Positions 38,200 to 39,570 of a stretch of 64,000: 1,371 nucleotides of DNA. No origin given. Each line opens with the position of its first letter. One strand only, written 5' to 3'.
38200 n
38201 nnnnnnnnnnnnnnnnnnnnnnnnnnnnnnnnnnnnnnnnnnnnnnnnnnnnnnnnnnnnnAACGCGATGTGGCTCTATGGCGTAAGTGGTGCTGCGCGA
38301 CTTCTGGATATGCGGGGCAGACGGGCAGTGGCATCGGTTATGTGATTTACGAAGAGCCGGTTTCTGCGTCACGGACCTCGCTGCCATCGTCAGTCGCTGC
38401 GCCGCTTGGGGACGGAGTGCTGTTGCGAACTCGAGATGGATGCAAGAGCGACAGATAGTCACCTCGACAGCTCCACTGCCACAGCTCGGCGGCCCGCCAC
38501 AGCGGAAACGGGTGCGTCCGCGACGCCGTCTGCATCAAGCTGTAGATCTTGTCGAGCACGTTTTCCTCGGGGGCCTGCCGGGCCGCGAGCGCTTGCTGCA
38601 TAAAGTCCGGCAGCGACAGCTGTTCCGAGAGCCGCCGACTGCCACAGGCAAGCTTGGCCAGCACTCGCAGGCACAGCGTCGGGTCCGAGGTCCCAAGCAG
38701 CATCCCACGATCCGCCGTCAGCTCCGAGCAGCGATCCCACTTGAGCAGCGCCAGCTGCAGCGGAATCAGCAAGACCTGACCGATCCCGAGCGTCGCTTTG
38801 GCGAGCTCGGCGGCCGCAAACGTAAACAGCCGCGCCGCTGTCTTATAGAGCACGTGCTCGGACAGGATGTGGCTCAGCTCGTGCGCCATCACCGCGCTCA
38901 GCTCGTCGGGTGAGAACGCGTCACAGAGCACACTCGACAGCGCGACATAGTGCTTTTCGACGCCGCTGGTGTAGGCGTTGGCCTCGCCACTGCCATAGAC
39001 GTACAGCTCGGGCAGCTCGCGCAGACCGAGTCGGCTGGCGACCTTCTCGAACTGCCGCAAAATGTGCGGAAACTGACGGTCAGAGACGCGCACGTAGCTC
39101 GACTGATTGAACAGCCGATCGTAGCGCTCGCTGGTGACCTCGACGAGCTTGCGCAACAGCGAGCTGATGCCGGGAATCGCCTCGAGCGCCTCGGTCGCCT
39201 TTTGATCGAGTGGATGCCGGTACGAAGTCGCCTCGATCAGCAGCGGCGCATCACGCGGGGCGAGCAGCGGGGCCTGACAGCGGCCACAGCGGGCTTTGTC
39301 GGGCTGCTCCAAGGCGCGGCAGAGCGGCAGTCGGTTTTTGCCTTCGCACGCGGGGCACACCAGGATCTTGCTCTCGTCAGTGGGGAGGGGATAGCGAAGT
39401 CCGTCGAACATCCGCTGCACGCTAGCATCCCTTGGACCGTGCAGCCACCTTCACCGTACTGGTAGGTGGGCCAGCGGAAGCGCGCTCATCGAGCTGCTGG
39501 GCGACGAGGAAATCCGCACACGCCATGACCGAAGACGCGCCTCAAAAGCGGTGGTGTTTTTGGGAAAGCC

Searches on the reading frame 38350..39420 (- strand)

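Call 12: search_protein_families(library=pfam, proteins=[window:38350-39420:-])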
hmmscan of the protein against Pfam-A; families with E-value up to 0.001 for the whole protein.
window:38350-39420:- (357 aa): 1 family
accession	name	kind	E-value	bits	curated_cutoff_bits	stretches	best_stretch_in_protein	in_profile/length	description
PF01435.24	Peptidase_M48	-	1.2e-22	81.1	20.3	1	116-316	3-185/186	Peptidase family M48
